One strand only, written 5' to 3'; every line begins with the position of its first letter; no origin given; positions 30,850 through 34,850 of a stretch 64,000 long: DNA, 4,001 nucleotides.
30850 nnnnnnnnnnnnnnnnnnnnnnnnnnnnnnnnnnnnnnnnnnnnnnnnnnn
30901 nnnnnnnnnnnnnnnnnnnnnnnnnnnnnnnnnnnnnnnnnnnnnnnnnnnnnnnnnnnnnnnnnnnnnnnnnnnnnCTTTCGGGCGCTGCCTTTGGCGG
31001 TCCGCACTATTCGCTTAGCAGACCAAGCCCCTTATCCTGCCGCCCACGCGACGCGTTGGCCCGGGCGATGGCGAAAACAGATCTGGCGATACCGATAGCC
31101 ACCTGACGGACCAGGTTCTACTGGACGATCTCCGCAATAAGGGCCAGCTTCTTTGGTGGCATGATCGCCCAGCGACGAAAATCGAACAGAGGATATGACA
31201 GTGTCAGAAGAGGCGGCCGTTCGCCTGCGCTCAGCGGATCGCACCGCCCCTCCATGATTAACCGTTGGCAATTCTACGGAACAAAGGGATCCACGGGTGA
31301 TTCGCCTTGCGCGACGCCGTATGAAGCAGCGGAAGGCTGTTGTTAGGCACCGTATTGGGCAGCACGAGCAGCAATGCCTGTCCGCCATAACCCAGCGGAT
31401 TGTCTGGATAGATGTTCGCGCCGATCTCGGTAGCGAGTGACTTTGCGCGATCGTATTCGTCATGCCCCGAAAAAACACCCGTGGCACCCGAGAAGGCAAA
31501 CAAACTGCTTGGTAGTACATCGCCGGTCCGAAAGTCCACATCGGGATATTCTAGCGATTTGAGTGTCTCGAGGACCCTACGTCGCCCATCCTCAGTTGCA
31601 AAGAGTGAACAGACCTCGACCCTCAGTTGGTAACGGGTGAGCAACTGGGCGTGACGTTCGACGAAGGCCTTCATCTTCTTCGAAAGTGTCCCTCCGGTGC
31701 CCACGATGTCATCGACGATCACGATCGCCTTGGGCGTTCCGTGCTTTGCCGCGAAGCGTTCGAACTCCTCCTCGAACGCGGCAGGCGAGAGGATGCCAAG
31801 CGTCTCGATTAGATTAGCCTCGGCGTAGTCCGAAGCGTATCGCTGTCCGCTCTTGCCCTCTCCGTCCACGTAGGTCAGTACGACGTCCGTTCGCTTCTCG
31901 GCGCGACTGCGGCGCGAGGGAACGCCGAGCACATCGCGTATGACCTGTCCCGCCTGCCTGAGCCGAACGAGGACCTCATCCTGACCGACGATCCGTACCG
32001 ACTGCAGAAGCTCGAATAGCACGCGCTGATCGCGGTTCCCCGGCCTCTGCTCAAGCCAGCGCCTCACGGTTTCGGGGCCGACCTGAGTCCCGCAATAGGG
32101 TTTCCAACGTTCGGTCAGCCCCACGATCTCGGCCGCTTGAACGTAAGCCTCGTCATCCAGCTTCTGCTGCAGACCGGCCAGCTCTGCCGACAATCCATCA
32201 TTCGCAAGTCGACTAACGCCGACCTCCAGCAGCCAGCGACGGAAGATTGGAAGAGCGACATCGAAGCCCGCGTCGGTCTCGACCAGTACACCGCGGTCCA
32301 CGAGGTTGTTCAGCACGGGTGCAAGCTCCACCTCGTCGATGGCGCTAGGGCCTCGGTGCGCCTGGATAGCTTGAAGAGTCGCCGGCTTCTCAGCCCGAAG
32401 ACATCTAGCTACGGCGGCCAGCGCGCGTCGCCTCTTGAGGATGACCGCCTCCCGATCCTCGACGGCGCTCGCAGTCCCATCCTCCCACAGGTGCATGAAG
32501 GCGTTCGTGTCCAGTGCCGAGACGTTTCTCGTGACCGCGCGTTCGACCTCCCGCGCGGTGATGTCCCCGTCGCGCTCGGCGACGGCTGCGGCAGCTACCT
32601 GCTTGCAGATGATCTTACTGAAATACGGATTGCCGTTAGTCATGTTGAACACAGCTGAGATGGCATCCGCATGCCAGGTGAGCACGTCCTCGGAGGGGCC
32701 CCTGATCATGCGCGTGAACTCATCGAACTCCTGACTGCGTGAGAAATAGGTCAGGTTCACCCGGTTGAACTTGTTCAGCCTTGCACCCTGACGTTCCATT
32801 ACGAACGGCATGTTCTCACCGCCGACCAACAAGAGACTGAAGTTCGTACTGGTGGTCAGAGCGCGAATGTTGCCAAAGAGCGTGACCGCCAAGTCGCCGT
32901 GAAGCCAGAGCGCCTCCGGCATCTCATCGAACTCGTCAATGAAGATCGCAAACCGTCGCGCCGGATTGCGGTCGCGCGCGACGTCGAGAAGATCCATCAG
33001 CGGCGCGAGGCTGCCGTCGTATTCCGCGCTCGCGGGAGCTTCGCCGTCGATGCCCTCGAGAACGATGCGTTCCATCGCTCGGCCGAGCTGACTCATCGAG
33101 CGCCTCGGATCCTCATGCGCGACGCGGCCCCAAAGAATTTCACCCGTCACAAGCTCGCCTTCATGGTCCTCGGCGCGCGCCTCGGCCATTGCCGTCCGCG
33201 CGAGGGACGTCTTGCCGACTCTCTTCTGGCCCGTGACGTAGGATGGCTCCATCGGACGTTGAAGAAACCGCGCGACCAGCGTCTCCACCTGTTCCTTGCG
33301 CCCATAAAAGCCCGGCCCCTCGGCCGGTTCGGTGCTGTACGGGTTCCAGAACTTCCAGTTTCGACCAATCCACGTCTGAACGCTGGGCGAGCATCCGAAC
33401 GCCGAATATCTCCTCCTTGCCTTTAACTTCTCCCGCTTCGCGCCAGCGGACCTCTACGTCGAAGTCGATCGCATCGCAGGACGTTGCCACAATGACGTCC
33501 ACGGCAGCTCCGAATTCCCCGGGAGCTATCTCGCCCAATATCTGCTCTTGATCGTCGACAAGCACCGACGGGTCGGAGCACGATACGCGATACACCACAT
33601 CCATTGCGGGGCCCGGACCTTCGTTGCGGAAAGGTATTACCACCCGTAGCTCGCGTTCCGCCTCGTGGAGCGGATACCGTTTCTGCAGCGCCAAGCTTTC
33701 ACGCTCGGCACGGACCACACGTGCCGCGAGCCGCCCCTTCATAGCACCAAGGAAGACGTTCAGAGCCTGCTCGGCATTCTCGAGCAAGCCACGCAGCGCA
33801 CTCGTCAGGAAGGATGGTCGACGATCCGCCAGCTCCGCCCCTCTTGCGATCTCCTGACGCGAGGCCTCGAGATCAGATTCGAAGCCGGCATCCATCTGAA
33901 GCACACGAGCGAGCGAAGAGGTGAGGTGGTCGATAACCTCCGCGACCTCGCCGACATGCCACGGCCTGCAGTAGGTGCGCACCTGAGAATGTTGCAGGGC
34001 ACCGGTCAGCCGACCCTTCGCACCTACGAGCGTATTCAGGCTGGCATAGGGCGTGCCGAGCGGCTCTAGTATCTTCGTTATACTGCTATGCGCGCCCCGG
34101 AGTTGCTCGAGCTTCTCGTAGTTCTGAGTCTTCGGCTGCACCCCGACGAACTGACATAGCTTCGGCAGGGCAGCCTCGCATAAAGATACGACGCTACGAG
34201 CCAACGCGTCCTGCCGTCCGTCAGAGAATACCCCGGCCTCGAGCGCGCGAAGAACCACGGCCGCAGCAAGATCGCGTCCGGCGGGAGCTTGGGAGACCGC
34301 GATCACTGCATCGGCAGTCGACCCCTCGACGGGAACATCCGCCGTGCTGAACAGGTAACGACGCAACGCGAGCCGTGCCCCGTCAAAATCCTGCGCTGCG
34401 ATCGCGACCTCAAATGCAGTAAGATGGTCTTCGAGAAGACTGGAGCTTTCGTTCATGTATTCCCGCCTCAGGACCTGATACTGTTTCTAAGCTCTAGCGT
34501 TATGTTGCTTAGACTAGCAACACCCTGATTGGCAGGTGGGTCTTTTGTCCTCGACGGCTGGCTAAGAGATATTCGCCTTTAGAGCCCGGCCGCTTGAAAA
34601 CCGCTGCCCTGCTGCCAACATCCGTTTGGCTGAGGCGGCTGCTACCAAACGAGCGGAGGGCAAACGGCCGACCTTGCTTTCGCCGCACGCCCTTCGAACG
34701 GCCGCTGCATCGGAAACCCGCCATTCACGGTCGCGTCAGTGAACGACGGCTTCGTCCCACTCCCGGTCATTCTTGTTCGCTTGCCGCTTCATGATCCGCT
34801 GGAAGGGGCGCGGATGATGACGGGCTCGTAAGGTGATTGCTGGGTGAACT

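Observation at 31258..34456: ~1100-aa minus-strand gene: unknown N-domain + AAA/STAND-like ATPase + winged-helix region + C-terminal PRTase, a candidate single-gene defence/abortive-infection system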

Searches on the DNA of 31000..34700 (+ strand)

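Call 73: search_dna_similar(query=window:31000-34700:+, collection=plasmids, mode=near, max_rows=10)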
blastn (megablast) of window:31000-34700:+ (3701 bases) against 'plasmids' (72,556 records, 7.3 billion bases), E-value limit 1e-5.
No match.

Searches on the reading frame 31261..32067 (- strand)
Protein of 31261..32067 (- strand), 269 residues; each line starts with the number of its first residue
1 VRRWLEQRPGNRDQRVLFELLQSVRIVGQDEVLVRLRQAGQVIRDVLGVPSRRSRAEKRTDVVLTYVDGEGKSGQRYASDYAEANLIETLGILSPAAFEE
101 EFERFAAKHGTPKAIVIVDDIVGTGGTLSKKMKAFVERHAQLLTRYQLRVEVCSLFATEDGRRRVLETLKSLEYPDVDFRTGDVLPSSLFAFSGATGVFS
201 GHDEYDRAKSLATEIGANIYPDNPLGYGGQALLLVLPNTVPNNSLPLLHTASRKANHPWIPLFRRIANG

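Call 98: find_homologous_proteins(query=window:31261-32067:-, max_evalue=0.001)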
Query window:31261-32067:- (269 aa): 42 proteins with E <= 0.001 among 2633 candidates.
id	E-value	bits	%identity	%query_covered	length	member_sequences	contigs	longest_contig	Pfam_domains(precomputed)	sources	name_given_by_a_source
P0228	2.1e-87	311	56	100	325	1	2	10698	PF24390.2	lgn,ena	-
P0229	2.6e-87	310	56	100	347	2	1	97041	PF24390.2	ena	-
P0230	1.2e-73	266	48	98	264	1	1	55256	PF24390.2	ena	-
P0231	6.0e-71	257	48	96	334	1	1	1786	PF24390.2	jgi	jgi:hypothetical protein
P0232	2.3e-68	248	45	100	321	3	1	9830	PF24390.2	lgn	-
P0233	3.7e-64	235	42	100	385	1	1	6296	PF24390.2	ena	-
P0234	1.4e-62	229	44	100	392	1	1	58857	PF24390.2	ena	-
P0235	1.1e-61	226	45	100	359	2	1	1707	PF24390.2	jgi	-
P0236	1.7e-58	216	42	100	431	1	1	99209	PF24390.2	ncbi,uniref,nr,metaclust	ncbi:hypothetical protein AU467_23555 [Mesorhizobium loti]|uniref:PRTase-CE domain-containing protei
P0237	2.3e-58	216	43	100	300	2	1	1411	PF24390.2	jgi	-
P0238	5.4e-58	214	39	99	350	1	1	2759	PF24390.2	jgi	jgi:hypothetical protein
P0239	7.3e-58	214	41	100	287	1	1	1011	PF24390.2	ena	-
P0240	6.9e-57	211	41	100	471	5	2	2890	PF24390.2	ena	-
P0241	2.3e-56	209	42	100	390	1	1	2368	PF24390.2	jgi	jgi:hypothetical protein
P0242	3.8e-56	208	45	87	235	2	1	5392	PF24390.2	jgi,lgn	jgi:hypothetical protein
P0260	6.2e-42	162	38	99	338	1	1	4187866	PF24390.2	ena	-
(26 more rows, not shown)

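Call 99: find_encoding_contigs(protein=P0229, flank=6000, max_places=1)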
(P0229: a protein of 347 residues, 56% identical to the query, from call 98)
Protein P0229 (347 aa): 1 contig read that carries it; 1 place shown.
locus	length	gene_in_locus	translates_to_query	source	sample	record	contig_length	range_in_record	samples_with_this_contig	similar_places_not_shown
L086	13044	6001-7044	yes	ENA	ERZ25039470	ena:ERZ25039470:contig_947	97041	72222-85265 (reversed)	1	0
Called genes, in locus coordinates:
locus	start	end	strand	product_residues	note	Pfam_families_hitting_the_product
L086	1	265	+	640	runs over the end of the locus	PF02705:K_trans, PF22776:K_trans_C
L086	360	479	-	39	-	-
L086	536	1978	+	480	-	PF00536:SAM_1, PF07647:SAM_2, PF00211:Guanylate_cyc, PF13191:AAA_16, PF13401:AAA_22 (faint)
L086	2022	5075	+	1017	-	PF13432:TPR_16 (faint), PF13428:TPR_14 (faint), PF07719:TPR_2 (faint), PF13424:TPR_12 (faint)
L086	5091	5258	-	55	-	-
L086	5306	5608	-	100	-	-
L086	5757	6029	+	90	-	-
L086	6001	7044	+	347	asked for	PF24390:PRTase-CE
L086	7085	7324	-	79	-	-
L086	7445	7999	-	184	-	-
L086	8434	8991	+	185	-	-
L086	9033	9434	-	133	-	PF13291:ACT_4 (faint)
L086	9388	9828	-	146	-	PF02308:MgtC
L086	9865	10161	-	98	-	-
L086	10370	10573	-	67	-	-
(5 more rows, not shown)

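Call 100: find_encoding_contigs(protein=P0260, flank=6000, max_places=1)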
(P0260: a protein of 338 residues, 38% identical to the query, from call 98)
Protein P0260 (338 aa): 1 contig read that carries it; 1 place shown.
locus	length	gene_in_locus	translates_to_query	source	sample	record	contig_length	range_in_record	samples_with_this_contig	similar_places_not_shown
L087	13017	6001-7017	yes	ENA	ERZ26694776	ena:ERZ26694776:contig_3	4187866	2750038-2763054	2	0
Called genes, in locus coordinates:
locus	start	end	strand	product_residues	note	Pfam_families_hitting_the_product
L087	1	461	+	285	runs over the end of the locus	PF13276:HTH_21, PF00665:rve, PF24764:rva_4 (weak), PF13683:rve_3, PF13333:rve_2 (faint)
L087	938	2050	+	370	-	PF07690:MFS_1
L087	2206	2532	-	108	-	-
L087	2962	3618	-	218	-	-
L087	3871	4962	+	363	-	PF13384:HTH_23, PF13518:HTH_28, PF13551:HTH_29 (weak), PF13565:HTH_32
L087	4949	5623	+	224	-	-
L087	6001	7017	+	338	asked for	PF24390:PRTase-CE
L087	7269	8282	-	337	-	PF00665:rve, PF13683:rve_3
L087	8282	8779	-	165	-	-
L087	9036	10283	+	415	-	-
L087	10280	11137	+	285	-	PF00106:adh_short, PF08659:KR, PF13561:adh_short_C2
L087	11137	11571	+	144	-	PF13577:SnoaL_4, PF00866:Ring_hydroxyl_B (weak)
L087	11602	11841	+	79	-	-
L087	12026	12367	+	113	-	PF12680:SnoaL_2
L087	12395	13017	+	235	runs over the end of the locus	-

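Call 101: find_encoding_contigs(protein=P0234, flank=6000, max_places=1)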
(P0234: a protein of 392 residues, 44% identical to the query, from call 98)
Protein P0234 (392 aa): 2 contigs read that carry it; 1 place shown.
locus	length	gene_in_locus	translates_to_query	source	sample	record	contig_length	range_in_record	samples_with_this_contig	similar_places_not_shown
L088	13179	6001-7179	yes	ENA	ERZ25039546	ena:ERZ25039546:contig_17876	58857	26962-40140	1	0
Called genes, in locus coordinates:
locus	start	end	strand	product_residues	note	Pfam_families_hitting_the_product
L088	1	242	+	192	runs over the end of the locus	PF13358:DDE_3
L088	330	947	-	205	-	-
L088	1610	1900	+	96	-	-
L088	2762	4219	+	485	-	PF00512:HisKA (weak), PF02518:HATPase_c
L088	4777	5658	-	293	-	PF00126:HTH_1, PF03466:LysR_substrate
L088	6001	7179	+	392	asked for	PF24390:PRTase-CE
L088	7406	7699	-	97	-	PF01909:NTP_transf_2, PF18765:Polbeta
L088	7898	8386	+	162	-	PF18932:DUF5681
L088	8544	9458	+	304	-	-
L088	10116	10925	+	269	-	-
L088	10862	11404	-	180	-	-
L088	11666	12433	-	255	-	PF00083:Sugar_tr, PF07690:MFS_1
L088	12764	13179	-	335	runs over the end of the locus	PF13276:HTH_21, PF00665:rve, PF13683:rve_3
